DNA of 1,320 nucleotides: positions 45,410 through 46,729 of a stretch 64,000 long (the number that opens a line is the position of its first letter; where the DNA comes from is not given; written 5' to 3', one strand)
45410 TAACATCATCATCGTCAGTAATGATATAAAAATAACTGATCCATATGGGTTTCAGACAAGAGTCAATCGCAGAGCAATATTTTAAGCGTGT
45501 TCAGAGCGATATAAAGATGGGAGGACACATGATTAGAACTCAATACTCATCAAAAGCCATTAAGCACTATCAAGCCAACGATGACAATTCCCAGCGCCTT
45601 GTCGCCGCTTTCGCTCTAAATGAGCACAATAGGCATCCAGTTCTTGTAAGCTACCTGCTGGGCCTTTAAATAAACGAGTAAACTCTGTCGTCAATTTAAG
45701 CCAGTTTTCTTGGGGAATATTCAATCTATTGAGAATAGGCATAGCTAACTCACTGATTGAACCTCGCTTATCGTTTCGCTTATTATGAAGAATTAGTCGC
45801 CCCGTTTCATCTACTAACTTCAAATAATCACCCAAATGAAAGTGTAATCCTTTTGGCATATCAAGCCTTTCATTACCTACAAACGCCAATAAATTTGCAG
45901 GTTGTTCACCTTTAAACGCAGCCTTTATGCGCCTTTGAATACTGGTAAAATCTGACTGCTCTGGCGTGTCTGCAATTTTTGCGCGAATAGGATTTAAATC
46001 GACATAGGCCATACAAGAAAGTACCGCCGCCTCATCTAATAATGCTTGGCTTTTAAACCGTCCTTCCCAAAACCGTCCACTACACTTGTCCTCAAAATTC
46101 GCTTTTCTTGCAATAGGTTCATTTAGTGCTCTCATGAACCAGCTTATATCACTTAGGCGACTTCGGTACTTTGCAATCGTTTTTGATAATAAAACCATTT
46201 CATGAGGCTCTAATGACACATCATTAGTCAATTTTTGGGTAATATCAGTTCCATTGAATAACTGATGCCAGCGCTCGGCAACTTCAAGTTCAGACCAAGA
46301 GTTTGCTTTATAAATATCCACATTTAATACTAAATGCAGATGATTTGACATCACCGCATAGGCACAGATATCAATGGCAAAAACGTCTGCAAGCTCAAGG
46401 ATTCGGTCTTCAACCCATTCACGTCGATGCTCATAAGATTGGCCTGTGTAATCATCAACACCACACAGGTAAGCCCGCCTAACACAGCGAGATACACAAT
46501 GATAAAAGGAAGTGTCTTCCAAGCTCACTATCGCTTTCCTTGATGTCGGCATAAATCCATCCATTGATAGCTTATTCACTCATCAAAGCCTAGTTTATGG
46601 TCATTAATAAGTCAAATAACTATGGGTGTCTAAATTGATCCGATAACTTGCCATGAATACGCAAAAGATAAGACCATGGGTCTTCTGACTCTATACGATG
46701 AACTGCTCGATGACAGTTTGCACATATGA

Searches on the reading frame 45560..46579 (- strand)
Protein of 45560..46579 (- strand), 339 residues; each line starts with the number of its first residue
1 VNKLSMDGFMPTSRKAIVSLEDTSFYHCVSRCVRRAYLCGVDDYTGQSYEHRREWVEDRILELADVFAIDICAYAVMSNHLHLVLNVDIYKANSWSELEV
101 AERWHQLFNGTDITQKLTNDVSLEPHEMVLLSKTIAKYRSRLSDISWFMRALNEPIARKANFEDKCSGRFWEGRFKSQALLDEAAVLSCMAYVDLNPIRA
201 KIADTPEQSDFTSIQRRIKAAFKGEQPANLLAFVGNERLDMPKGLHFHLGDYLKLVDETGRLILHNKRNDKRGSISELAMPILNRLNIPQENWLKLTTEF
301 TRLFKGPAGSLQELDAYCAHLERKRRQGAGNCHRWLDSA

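Call 3: search_protein_families(library=pfam, proteins=[window:45560-46579:-], max_evalue=0.1)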
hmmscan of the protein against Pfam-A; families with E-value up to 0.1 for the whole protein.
window:45560-46579:- (339 aa): 1 family
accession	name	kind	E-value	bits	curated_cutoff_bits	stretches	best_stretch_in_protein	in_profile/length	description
PF01797.21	Y1_Tnp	-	0.011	16.3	23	0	53-88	25-60/121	Transposase IS200 like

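Call 5: search_protein_families(library=ncbifam, proteins=[window:45560-46579:-], max_evalue=0.1)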
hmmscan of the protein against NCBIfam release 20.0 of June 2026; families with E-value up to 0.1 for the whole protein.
window:45560-46579:- (339 aa): 2 families
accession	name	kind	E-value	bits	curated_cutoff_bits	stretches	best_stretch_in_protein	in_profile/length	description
NF047646.1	REP_Tyr_transpos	equivalog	1e-09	38.4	80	1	131-208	65-142/146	REP-associated tyrosine transposase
NF010703.0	PRK14103.1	equivalog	0.0012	18.3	320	1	101-222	109-232/256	trans-aconitate 2-methyltransferase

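Call 45: find_homologous_proteins(query=window:45560-46579:-, max_evalue=0.00001)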
Query window:45560-46579:- (339 aa): 8000 proteins with E <= 0.00001 among 8000 candidates; the best 120 are listed.
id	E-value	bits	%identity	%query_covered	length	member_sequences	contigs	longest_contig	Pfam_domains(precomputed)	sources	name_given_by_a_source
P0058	3.0e-224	761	100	97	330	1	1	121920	-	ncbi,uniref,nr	ncbi:transposase [uncultured Shewanella sp.]|uniref:transposase n=1 Tax=uncultured Shewanella sp. Ta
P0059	1.1e-210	717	95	97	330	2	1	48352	-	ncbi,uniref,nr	ncbi:transposase [uncultured Shewanella sp.]|uniref:transposase n=1 Tax=uncultured Shewanella sp. Ta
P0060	2.3e-194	663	87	97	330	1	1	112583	-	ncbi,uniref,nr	ncbi:transposase [uncultured Shewanella sp.]|uniref:transposase n=1 Tax=uncultured Shewanella sp. Ta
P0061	2.8e-191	653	86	97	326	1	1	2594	-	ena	-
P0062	6.8e-191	652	87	97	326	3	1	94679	-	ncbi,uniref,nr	ncbi:transposase [uncultured Shewanella sp.]|uniref:transposase n=1 Tax=uncultured Shewanella sp. Ta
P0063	4.0e-189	646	85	97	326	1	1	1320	-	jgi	-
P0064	4.7e-188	642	85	97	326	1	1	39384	-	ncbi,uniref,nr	ncbi:transposase [uncultured Shewanella sp.]|uniref:transposase n=1 Tax=uncultured Shewanella sp. Ta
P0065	1.7e-187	641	84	97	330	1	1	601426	-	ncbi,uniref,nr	ncbi:transposase [uncultured Shewanella sp.]|uniref:transposase n=1 Tax=uncultured Shewanella sp. Ta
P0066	2.8e-186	637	83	97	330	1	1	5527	-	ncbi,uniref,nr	ncbi:transposase [uncultured Shewanella sp.]|uniref:transposase n=1 Tax=uncultured Shewanella sp. Ta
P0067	3.2e-185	633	84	97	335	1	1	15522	-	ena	-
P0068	8.3e-185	632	83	97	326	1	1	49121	-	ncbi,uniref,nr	ncbi:transposase [uncultured Shewanella sp.]|uniref:transposase n=1 Tax=uncultured Shewanella sp. Ta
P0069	2.0e-184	631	82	97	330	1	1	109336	-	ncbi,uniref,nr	ncbi:transposase [uncultured Shewanella sp.]|uniref:transposase n=1 Tax=uncultured Shewanella sp. Ta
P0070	3.0e-182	623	82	97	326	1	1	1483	-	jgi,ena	-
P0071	4.6e-180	616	81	97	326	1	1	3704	-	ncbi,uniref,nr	ncbi:transposase [Shewanella surugensis]|uniref:Transposase n=1 Tax=Shewanella surugensis TaxID=2120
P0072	7.3e-176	602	81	97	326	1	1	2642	-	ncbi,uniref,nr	ncbi:transposase [Shewanella surugensis]|uniref:Transposase n=1 Tax=Shewanella surugensis TaxID=2120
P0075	7.5e-159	546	72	97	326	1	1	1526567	-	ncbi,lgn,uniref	ncbi:transposase [Shewanella atlantica]|uniref:transposase n=1 Tax=Shewanella atlantica TaxID=271099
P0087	1.0e-154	533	71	97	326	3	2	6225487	-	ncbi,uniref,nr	ncbi:transposase [Shewanella eurypsychrophilus]|uniref:Transposase n=1 Tax=Shewanella eurypsychrophi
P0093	1.0e-152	526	70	97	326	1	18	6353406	-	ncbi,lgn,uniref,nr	ncbi:hypothetical protein Sps_01024 [Shewanella psychrophila]|uniref:Transposase IS200-like domain-c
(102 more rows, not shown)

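Call 46: find_encoding_contigs(protein=P0058, flank=6000, max_places=3)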
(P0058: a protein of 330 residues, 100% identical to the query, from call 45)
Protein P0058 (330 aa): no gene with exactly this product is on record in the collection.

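Call 50: find_encoding_contigs(protein=P0059, flank=3000, max_places=3)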
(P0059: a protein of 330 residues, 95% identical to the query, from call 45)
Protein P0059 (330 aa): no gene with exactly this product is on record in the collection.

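Call 51: find_encoding_contigs(protein=P0060, flank=3000, max_places=3)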
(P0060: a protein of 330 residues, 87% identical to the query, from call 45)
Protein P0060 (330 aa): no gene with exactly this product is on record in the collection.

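Call 65: find_encoding_contigs(protein=P0093, flank=1500, max_places=8)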
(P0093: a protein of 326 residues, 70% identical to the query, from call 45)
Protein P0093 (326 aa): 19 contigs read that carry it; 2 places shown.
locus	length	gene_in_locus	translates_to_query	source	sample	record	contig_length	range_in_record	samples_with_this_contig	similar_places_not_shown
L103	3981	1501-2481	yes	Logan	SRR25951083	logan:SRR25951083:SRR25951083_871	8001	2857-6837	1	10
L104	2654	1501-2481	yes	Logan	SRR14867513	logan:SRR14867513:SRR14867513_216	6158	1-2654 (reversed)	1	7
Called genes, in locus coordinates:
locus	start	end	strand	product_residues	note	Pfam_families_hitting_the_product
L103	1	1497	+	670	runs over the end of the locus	PF20148:DUF6531, PF25023:TEN_YD-shell, PF05593:RHS_repeat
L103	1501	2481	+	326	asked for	-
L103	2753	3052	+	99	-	PF03992:ABM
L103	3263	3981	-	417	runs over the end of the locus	PF00817:IMS, PF11799:IMS_C, PF13438:DUF4113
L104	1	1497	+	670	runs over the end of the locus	PF20148:DUF6531, PF25023:TEN_YD-shell, PF05593:RHS_repeat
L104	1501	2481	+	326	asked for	-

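Call 69: find_encoding_contigs(protein=P0087, flank=1200, max_places=6)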
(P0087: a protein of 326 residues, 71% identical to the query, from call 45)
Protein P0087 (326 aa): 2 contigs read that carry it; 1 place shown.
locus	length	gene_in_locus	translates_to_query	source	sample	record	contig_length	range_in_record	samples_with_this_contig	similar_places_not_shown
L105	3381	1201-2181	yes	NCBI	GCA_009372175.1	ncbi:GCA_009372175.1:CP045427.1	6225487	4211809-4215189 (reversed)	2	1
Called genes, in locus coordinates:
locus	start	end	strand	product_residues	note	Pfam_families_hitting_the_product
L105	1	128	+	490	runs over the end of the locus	PF00350:Dynamin_N (faint), PF01926:MMR_HSR1, PF02421:FeoB_N, PF03193:RsgA_GTPase (faint), PF00009:GTP_EFTU, PF02421:FeoB_N, PF01926:MMR_HSR1, PF14714:KH_dom-like, +3 more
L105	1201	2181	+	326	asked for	-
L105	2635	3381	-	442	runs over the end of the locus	PF13742:tRNA_anti_2, PF01336:tRNA_anti-codon, PF02601:Exonuc_VII_L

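Call 70: find_encoding_contigs(protein=P0075, flank=1200, max_places=6)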
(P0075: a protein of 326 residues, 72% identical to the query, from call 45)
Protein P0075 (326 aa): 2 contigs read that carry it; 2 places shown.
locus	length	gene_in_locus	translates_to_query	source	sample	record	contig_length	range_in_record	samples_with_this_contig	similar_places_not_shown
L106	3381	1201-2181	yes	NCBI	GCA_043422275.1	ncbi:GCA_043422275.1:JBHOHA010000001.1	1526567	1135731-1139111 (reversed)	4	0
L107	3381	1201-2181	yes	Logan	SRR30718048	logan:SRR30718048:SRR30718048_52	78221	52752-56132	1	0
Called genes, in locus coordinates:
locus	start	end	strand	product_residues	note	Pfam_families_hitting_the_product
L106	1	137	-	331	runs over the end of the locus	PF12625:Arabinose_bd, PF00165:HTH_AraC (faint), PF12833:HTH_18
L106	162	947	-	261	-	PF00106:adh_short, PF08659:KR, PF13460:NAD_binding_10 (weak), PF13561:adh_short_C2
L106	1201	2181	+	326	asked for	-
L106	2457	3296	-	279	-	-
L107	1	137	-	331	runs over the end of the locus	PF12625:Arabinose_bd, PF00165:HTH_AraC (faint), PF12833:HTH_18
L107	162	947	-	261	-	PF00106:adh_short, PF08659:KR, PF13460:NAD_binding_10 (weak), PF13561:adh_short_C2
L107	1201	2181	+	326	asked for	-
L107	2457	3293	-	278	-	-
